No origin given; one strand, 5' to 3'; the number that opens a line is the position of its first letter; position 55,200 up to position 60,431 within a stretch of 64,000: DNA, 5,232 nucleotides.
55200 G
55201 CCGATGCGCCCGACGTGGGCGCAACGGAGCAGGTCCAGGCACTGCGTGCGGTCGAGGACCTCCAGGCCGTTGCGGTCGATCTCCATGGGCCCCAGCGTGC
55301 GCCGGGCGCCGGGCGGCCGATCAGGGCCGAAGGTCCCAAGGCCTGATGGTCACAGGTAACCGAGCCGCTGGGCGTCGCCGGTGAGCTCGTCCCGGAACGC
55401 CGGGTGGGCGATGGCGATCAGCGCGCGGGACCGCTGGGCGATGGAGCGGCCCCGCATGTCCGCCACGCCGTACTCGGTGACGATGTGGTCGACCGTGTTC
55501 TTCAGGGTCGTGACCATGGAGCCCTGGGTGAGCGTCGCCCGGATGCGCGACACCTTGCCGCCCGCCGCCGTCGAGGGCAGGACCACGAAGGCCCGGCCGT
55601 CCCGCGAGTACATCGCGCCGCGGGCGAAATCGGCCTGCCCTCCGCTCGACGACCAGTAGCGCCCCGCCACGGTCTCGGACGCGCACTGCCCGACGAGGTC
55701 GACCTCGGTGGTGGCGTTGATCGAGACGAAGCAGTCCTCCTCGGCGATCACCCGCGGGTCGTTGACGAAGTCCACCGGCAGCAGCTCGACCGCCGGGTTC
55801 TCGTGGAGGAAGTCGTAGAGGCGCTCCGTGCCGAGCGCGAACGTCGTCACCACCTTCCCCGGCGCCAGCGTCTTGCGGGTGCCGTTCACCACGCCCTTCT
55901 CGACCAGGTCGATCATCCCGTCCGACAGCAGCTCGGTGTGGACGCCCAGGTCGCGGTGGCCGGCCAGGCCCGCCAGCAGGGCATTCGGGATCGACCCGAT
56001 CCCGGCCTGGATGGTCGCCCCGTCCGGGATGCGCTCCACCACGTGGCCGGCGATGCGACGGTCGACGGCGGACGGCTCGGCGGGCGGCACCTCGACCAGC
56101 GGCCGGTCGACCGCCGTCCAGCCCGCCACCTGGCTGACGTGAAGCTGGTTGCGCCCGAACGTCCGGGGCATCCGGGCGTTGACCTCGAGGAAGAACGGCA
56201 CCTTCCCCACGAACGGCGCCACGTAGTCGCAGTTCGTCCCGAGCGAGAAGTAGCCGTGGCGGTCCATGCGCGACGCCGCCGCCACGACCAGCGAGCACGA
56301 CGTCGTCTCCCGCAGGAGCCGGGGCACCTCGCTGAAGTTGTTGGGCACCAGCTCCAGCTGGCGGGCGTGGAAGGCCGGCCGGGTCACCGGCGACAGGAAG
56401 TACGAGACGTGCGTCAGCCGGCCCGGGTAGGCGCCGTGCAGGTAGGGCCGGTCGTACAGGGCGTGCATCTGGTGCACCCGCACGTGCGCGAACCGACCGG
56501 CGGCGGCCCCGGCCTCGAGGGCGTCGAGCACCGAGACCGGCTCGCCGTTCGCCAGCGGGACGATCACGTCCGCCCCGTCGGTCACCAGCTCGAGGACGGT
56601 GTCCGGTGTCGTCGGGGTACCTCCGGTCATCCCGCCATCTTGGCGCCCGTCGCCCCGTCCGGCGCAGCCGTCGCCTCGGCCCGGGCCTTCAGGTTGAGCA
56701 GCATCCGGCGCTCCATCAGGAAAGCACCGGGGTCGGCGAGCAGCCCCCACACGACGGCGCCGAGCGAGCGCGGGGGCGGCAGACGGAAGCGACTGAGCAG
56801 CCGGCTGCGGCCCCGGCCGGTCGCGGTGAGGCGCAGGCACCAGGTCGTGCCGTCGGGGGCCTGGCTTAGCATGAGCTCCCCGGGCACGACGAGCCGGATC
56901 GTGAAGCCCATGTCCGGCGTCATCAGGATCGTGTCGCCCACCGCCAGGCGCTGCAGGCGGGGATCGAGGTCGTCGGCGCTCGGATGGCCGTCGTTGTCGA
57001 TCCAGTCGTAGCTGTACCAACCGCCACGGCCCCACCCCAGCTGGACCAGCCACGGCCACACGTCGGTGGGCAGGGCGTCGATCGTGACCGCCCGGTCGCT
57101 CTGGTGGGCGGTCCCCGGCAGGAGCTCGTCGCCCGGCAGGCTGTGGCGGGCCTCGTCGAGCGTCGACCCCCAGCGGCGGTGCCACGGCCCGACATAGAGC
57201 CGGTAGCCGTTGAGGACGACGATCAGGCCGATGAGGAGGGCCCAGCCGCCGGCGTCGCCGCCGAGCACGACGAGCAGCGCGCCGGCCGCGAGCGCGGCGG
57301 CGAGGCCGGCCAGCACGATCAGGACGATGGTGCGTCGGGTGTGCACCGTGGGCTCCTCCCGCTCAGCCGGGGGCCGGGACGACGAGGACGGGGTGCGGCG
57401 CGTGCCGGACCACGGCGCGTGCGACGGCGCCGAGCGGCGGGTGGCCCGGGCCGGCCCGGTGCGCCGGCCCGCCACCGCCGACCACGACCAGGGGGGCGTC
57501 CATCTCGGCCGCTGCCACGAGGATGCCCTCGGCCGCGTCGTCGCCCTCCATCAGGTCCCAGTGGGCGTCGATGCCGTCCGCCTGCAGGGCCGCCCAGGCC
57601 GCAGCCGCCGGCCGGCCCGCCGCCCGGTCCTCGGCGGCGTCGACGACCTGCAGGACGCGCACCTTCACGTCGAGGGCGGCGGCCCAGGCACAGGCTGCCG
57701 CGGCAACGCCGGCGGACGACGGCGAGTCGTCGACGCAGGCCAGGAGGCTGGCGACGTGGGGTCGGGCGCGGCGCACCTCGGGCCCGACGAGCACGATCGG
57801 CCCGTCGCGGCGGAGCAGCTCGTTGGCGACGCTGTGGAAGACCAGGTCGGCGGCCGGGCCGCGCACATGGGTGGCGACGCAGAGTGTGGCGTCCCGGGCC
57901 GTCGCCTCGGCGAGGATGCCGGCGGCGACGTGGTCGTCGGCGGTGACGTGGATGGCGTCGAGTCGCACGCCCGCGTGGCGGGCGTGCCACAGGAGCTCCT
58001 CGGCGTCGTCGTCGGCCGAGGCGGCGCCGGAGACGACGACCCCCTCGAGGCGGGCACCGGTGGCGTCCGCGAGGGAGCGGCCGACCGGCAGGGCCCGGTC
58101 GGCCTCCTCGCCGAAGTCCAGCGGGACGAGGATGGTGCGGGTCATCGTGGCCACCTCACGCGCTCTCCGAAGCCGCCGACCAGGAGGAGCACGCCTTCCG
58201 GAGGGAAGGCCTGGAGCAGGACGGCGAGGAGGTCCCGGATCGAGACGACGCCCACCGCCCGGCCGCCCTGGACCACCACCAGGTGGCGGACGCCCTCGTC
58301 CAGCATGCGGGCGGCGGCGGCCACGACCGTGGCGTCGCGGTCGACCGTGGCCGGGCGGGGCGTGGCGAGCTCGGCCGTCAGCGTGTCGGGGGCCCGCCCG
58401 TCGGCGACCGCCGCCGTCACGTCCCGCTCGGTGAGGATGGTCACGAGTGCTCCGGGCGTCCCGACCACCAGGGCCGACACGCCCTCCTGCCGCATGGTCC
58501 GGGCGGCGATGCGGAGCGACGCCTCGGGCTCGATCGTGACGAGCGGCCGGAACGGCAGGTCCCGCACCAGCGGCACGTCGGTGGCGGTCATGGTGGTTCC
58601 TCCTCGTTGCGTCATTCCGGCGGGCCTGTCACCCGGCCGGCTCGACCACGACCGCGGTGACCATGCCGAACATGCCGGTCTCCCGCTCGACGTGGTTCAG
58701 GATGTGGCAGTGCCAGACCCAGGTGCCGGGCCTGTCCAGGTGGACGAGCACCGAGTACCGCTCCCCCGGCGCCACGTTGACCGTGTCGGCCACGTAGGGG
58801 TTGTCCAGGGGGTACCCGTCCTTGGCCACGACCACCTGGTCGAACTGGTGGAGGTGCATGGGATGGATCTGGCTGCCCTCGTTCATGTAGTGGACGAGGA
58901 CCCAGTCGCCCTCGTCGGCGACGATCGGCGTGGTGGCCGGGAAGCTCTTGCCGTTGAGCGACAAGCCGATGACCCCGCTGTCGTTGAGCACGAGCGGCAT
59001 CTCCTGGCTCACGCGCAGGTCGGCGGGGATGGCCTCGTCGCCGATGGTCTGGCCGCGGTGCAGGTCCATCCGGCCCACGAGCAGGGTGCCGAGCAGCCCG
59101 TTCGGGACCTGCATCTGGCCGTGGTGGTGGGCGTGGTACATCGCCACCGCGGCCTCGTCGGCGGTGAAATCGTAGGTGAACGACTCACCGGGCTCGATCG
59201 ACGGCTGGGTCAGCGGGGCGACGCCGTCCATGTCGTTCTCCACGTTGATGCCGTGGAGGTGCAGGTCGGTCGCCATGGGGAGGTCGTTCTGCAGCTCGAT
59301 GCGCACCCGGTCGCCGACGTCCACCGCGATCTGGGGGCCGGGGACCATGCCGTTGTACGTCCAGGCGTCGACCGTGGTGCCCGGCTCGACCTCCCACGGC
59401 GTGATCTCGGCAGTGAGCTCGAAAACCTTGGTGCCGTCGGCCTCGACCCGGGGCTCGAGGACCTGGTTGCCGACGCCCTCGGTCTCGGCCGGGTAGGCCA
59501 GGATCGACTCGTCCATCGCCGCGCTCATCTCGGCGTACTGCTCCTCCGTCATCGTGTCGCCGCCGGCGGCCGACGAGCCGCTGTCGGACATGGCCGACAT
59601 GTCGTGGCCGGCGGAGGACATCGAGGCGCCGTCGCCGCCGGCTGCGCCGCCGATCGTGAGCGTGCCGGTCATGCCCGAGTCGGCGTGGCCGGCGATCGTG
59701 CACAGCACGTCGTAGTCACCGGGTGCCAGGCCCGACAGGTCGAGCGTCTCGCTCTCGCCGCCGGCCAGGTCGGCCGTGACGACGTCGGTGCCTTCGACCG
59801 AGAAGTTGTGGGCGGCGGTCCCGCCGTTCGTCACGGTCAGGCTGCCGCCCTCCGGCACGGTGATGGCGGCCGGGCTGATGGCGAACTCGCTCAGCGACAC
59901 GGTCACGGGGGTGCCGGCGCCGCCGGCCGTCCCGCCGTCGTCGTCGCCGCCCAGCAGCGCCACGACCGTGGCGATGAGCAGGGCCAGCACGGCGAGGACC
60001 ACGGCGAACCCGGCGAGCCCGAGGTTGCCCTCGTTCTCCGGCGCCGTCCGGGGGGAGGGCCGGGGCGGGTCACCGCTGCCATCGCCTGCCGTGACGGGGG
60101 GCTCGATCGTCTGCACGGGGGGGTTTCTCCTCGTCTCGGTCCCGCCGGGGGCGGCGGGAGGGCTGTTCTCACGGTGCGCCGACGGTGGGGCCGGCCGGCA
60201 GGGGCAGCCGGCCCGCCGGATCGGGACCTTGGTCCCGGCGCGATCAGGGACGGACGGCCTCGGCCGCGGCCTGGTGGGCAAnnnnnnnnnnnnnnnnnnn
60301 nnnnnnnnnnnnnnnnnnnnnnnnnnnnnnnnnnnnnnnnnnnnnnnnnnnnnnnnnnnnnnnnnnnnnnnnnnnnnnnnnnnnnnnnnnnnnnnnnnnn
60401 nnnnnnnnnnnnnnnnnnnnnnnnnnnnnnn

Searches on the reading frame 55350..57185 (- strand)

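Call 13: search_protein_families(library=pfam, proteins=[window:55350-57185:-], max_evalue=0.001)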
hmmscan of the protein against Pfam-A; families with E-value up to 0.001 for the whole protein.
window:55350-57185:- (611 aa): 1 family
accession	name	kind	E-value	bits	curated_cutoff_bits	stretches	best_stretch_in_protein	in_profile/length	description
PF13336.12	AcetylCoA_hyd_C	-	1.2e-57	194.6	23.7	1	452-603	1-152/154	Acetyl-CoA hydrolase/transferase C-terminal domain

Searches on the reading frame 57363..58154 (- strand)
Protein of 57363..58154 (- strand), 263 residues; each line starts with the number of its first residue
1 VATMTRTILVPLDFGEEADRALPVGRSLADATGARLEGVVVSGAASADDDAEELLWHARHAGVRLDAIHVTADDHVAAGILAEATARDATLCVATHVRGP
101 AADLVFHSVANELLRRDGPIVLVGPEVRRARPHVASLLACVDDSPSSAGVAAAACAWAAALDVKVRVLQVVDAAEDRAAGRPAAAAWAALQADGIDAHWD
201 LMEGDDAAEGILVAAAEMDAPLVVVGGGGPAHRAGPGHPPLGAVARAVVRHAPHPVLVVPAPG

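Call 50: search_protein_families(library=pfam, proteins=[window:57363-58154:-], max_evalue=0.01)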
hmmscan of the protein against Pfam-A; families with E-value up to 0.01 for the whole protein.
window:57363-58154:- (263 aa): 1 family
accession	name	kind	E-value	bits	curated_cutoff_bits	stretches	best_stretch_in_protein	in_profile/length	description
PF00582.32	Usp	-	1.4e-19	71.4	24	2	137-260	5-141/141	Universal stress protein family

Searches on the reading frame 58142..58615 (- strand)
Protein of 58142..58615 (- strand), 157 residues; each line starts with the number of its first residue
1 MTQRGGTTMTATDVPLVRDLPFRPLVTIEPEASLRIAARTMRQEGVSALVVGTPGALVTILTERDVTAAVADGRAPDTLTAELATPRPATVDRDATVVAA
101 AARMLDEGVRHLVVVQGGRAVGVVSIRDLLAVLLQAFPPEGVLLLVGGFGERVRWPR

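Call 13: search_protein_families(library=pfam, proteins=[window:58142-58615:-], max_evalue=0.001)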
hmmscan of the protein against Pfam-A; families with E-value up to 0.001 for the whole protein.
window:58142-58615:- (157 aa): 1 family
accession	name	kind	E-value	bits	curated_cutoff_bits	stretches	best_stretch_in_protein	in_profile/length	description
PF00571.33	CBS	-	2.1e-22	79.6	24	2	82-133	3-55/57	CBS domain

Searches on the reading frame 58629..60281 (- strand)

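Call 13: search_protein_families(library=pfam, proteins=[window:58629-60281:-], max_evalue=0.001)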
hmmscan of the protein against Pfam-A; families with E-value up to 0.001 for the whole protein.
window:58629-60281:- (550 aa): 6 families
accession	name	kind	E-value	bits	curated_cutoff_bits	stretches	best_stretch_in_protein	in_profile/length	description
PF07732.21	Cu-oxidase_3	-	3.6e-37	127.5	21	2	294-402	5-114/119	Multicopper oxidase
PF07731.20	Cu-oxidase_2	-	3.4e-30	105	20.4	1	439-537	23-129/137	Multicopper oxidase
PF13473.12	Cupredoxin_1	-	8.9e-10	39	27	1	122-208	19-102/104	Cupredoxin-like domain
PF00127.26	Copper-bind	-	2e-07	31.8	21.2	0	131-210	10-98/99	Copper binding proteins, plastocyanin/azurin family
PF00394.28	Cu-oxidase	-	1e-06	29.4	21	1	482-544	90-151/157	Multicopper oxidase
PF06525.17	SoxE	-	0.00019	21.4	21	1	168-209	96-137/149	Sulfocyanin (SoxE) domain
